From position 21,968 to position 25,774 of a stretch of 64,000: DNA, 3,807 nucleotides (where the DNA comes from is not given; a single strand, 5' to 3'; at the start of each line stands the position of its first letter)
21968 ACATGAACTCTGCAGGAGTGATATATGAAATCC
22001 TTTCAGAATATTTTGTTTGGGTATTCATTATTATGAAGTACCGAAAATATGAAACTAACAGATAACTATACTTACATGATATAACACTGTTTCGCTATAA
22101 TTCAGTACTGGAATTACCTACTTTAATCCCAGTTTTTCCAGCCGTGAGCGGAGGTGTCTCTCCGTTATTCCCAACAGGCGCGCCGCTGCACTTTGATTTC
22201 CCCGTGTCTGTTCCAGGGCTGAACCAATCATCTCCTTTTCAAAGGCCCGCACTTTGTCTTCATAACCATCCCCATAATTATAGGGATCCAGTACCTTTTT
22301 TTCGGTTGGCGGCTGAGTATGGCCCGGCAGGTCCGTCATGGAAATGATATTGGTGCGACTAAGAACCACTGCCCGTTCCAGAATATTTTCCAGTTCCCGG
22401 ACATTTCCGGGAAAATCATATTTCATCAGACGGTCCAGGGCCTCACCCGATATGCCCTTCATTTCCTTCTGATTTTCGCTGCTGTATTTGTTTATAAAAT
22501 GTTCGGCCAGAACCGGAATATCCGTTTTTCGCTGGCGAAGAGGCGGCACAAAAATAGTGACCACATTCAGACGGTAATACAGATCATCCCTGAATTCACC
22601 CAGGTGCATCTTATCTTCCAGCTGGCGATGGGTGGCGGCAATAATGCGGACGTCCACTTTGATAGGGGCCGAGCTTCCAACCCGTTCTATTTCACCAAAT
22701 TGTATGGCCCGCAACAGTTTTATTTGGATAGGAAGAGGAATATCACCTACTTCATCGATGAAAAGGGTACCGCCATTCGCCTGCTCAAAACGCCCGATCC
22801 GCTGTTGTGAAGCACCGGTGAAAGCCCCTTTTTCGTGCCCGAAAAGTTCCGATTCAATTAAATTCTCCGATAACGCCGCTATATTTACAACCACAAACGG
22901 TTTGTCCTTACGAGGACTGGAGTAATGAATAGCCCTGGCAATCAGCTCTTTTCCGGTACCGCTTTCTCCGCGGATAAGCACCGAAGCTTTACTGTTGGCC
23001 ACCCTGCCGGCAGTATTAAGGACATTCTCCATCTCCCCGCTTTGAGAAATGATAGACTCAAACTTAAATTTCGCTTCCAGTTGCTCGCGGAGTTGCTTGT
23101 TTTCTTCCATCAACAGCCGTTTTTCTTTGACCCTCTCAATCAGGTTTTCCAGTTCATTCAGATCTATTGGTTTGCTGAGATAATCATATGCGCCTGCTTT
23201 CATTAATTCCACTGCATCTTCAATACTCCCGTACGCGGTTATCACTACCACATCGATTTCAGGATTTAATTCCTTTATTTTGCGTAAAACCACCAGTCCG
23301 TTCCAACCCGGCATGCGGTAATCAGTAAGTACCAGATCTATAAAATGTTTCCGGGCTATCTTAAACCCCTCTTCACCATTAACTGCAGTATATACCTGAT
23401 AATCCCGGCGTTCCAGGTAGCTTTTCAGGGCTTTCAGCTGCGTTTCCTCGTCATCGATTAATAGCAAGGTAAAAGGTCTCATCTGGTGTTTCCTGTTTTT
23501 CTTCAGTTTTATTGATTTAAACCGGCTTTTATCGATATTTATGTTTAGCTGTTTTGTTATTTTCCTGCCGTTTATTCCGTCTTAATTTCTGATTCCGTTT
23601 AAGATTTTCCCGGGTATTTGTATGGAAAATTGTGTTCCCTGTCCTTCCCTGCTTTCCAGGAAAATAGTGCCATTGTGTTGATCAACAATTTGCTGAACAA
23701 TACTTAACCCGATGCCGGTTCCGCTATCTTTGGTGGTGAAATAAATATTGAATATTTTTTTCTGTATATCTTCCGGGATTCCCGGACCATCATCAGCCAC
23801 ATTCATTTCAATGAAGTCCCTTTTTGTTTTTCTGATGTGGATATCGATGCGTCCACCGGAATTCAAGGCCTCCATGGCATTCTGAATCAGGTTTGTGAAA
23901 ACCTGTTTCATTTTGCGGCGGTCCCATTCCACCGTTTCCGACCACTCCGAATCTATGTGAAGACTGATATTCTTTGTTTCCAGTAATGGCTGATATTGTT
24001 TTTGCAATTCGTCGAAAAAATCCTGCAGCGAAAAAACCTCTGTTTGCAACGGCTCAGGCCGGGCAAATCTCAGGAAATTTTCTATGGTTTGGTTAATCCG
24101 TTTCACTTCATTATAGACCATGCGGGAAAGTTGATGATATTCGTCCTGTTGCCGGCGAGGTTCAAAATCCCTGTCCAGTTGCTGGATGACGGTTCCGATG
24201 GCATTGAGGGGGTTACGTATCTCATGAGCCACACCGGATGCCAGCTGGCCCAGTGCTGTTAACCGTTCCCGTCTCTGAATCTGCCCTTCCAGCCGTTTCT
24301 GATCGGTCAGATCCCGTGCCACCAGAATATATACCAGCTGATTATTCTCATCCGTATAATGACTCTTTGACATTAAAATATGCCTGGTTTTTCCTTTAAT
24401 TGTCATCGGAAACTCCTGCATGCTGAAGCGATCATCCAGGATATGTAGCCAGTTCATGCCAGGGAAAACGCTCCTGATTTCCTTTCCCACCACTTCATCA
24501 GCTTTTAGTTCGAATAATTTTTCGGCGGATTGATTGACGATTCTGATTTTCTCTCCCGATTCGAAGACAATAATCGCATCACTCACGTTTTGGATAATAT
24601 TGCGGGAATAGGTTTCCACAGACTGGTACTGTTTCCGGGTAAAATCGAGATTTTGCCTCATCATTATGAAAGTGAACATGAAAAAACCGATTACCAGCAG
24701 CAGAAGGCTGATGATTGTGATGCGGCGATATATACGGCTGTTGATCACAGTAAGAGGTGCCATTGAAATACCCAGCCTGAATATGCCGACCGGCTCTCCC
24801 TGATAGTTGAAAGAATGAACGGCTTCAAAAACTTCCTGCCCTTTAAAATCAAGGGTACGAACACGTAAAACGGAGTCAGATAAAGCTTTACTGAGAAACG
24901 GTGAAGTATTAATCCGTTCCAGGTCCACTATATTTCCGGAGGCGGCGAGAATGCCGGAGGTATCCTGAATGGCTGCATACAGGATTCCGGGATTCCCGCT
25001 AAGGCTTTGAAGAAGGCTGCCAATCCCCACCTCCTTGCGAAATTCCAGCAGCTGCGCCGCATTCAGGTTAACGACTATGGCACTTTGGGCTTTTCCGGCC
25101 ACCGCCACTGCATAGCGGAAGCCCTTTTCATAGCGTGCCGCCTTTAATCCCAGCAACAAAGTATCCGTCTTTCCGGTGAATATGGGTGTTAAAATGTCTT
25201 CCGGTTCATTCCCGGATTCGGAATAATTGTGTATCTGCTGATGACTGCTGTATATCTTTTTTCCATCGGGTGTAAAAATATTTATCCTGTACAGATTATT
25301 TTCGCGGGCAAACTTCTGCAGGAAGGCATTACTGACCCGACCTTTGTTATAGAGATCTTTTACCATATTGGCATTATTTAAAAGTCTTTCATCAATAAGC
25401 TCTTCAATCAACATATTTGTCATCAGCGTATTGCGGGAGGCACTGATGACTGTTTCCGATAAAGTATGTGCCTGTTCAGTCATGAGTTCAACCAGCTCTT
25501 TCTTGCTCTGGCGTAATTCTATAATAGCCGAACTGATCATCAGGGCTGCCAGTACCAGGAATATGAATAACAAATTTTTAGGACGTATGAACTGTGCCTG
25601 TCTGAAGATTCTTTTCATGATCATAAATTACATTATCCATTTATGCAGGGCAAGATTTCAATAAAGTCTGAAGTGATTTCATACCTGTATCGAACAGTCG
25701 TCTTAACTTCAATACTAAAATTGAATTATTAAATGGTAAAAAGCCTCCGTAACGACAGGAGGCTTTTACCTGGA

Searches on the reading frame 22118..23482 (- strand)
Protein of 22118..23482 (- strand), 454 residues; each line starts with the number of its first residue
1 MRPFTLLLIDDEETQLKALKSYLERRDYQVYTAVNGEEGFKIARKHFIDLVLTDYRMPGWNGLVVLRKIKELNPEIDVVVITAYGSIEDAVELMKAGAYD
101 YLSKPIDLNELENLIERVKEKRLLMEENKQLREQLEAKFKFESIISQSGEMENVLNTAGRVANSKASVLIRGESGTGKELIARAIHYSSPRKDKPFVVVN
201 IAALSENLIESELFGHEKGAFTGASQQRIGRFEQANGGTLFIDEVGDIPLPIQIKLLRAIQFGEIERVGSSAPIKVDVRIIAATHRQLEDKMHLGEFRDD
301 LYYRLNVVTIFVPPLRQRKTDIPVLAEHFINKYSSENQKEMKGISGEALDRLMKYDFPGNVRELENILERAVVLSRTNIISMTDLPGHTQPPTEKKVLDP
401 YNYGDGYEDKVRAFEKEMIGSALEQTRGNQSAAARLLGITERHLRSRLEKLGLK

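Call 3: search_protein_families(library=pfam, proteins=[window:22118-23482:-], max_evalue=1)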
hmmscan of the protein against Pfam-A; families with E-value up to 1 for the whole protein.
window:22118-23482:- (454 aa): 17 families
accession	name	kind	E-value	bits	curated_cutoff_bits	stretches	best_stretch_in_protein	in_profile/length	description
PF00158.32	Sigma54_activat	-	1.2e-71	240.3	20.2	1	144-310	1-167/168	Sigma-54 interaction domain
PF00072.30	Response_reg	-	3e-30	105.1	30.2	1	7-115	2-110/111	Response regulator receiver domain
PF25601.1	AAA_lid_14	-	7.8e-29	99.8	27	1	316-395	1-80/87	AAA+ ATPase lid domain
PF14532.12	Sigma54_activ_2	-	3.3e-17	63.5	25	1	151-315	7-138/138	Sigma-54 interaction domain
PF02954.25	HTH_8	-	7.7e-13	48.4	22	1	411-451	2-42/42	Bacterial regulatory protein, Fis family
PF07728.20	AAA_5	-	0.00064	20.2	22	1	168-288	2-125/139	AAA domain (dynein-related subfamily)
PF18024.7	HTH_50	-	0.01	15.9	27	1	406-440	3-36/50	Helix-turn-helix domain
PF07724.20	AAA_2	-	0.012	16.1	27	1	164-267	2-106/166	AAA domain (Cdc48 subfamily)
PF12775.13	AAA_7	-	0.012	15.6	25.8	1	136-205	4-73/181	P-loop containing dynein motor region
PF00004.35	AAA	-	0.014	16.2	21.2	1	168-248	1-69/131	ATPase family associated with various cellular activities (AAA)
PF13191.12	AAA_16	-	0.018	15.9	32.6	1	149-192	7-51/167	AAA ATPase domain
PF06745.19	ATPase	-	0.026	14.3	26.6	1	165-211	19-66/231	KaiC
PF20720.3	nSTAND3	-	0.027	14.6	27.2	1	155-199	7-52/155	Novel STAND NTPase 3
PF01078.27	Mg_chelatase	-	0.028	14.2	20.3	1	165-257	22-127/207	Magnesium chelatase, subunit ChlI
PF13245.12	AAA_19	-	0.062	13.9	25.1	1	164-261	10-115/134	AAA domain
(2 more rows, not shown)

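Call 40: search_protein_families(library=ncbifam, proteins=[window:22118-23482:-], max_evalue=1e-10)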
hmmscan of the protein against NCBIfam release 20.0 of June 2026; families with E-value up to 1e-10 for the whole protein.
window:22118-23482:- (454 aa): 73 families (the best 25 are shown)
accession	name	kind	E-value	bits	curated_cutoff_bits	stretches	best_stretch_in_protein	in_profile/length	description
NF008469.0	PRK11361.1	equivalog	1.2e-145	485.8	714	1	5-453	6-456/461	acetoacetate metabolism transcriptional regulator AtoC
TIGR01818.1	ntrC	equivalog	4.5e-136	454.3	558.6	1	7-450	2-462/463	nitrogen regulation protein NR(I)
NF007689.0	PRK10365.1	equivalog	2.2e-133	445.3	760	1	6-448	8-439/441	sigma-54-dependent response regulator transcription factor ZraR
TIGR02915.1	PEP_resp_reg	equivalog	1.7e-123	412.8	502.6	1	6-454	1-445/445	PEP-CTERM-box response regulator transcription factor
TIGR01817.1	nifA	equivalog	4.3e-120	402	528.85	1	115-386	171-439/534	nif-specific transcriptional activator NifA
NF008176.1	PRK10923.1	equivalog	9.1e-115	383.9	620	1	6-389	6-385/469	nitrogen regulation protein NR(I)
NF011695.0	PRK15115.1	equivalog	8.6e-114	380.7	763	1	3-439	6-424/445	two-component system response regulator GlrR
NF041552.1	TF_PrdR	equivalog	2.2e-109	366.4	795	1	106-450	232-575/577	sigma-54 dependent transcriptional regulator PrdR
NF041946.1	LuxO_transreg_Vib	equivalog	1.3e-108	363.8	800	1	17-396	10-387/463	quorum-sensing sigma-54 dependent transcriptional regulator LuxO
NF050807.1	TransRegFlbDCaul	equivalog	6.7e-106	354.9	750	1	6-450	3-437/454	sigma-54-dependent transcriptional regulator FlbD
NF049963.1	RespRegFlgRCampy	domain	1.7e-103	346.7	750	1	46-450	43-426/429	fla regulon two-component system response regulator FlgR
NF003451.0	PRK05022.1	equivalog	2.5e-102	343.2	476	1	114-454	164-511/512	nitric oxide reductase transcriptional regulator NorR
NF051870.1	NAssimRespRegNtrX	equivalog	7.4e-102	341.5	600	1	6-453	4-452/452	nitrogen assimilation response regulator NtrX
NF038308.1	RNA_repair_RtcR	equivalog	5.3e-95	319.2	650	1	86-450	122-515/530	RNA repair transcriptional activator RtcR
NF011958.0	PRK15429.1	equivalog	4.6e-94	316.4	830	1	115-453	353-686/692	formate hydrogenlyase transcriptional activator FlhA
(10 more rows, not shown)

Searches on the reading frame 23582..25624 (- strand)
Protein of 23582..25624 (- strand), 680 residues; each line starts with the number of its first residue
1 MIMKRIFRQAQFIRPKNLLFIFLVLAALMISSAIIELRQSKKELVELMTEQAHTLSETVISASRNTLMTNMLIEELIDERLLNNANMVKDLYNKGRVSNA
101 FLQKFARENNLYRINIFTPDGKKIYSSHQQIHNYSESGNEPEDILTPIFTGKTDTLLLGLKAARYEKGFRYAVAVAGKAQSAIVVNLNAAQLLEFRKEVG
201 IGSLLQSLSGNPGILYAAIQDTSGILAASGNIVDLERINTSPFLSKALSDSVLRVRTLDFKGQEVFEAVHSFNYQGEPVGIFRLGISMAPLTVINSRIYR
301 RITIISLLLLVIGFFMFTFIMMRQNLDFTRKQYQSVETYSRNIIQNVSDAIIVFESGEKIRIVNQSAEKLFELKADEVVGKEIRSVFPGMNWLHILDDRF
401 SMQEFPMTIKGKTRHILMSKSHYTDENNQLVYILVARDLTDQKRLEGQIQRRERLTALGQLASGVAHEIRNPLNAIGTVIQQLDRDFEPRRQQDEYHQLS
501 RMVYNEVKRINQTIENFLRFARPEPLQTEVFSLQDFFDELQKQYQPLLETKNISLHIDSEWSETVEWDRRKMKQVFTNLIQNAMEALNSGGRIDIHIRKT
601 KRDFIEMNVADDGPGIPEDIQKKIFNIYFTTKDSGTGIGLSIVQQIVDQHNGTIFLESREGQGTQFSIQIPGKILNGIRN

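Call 3: search_protein_families(library=pfam, proteins=[window:23582-25624:-], max_evalue=1)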
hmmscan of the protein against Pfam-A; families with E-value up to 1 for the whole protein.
window:23582-25624:- (680 aa): 14 families
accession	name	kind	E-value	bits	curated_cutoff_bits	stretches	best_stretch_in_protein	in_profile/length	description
PF02518.31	HATPase_c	-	2.1e-27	96.2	26.4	1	568-671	2-108/111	Histidine kinase-, DNA gyrase B-, and HSP90-like ATPase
PF00512.31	HisKA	-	5.4e-13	49.2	26.9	1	458-524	2-64/66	His Kinase A (phospho-acceptor) domain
PF00989.32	PAS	-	4.9e-09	36.6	22.6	1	341-438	4-112/113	PAS fold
PF13426.13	PAS_9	-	1.7e-08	35.1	27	1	350-441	3-103/103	PAS domain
PF08448.16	PAS_4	-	2e-07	31.6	23.1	1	346-444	3-110/110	PAS fold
PF14501.12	HATPase_c_5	-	7.5e-06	26.2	22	1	573-662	7-94/102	GHKL domain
PF13188.13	PAS_8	-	0.00015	22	21.8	1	341-395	4-55/65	PAS domain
PF13581.12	HATPase_c_2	-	0.0022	18.4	27.4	1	576-654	40-113/127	Histidine kinase-like ATPase domain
PF24820.1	Diguanyl_cycl_sensor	-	0.0025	18.2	28.1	1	343-382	1-40/109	Diguanylate cyclase-like sensor domain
PF18719.7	ArlS_N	-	0.0044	17.7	27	1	39-139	8-88/140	ArlS sensor domain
PF13589.12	HATPase_c_3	-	0.011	16.2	25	1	572-634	3-63/137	Histidine kinase-, DNA gyrase B-, and HSP90-like ATPase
PF10090.15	HPTransfase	-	0.033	14.4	22.9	1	538-601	2-61/123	Histidine phosphotransferase C-terminal domain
PF12860.13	PAS_7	-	0.034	14.7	27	1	344-386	1-44/115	PAS fold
PF08449.17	UAA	-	0.037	13.6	26.2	1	288-330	109-148/311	UAA transporter family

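Call 40: search_protein_families(library=ncbifam, proteins=[window:23582-25624:-], max_evalue=1e-10)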
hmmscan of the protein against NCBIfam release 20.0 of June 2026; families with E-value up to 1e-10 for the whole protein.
window:23582-25624:- (680 aa): 77 families (the best 25 are shown)
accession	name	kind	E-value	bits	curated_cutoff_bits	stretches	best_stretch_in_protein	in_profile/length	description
NF008468.0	PRK11360.1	equivalog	6.5e-83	279.1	646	1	334-672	264-608/616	two-component system sensor histidine kinase AtoS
NF007688.0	PRK10364.1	equivalog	3.5e-56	190.9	479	1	435-674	217-453/460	two-component system sensor histidine kinase ZraS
NF046044.1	PnpS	equivalog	9.4e-48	163.1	400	1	321-671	38-390/390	two-component system histidine kinase PnpS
NF053867.1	SprKinKinDBac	equivalog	5.9e-44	150.4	775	1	430-671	261-496/500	sporulation kinase KinD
TIGR02966.1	phoR_proteo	equivalog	1e-42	146.4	334.2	1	341-670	9-333/333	phosphate regulon sensor histidine kinase PhoR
NF010411.0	PRK13837.1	equivalog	2e-41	141.9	647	1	432-671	424-674/828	two-component system VirA-like sensor kinase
NF047497.1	HK_LIC_12097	equivalog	6.6e-40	136.9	500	1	414-671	106-365/367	LIC_12097 family sensor histidine kinase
NF047874.1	MASE3_PAS_HK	subfamily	2.2e-39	135.8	560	1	325-675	252-628/655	MASE3 domain-containing sensor histidine kinase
NF033092.0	HK_WalK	equivalog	4.9e-39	134.4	725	1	318-671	238-593/594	cell wall metabolism sensor histidine kinase WalK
NF046020.1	HisKinCckABruc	equivalog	8.4e-39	133.1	1000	1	422-673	444-708/868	cell cycle histidine kinase CckA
NF047466.1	hybrid_RR_LvrB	exception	2e-34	119.4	500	1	441-671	135-375/377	hybrid histidine kinase/response regulator LvrB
NF006800.0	PRK09303.1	equivalog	2.4e-34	118.9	342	1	441-671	140-376/383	histidine kinase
NF041777.1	sens_FixL_Rhizob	equivalog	4.6e-34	117.9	850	1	443-671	240-480/485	sensor protein FixL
NF052574.1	HisKinEspCMyxo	equivalog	1.2e-33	116.3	1200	1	364-672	314-637/785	serine histidine kinase EspC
NF008312.0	PRK11100.1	equivalog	5.3e-33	114.6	356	1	464-671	262-473/477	two-component system sensor histidine kinase CreC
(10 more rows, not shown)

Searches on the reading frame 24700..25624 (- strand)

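Call 41: search_solved_structures(query=window:24700-25624:-, max_evalue=1)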
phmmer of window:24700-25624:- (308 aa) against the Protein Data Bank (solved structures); distinct sequences matched with E-value up to 1: 1.
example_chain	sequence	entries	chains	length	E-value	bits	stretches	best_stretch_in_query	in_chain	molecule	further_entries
8hhj_B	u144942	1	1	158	0.41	13.2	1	224-279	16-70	MafB2 toxin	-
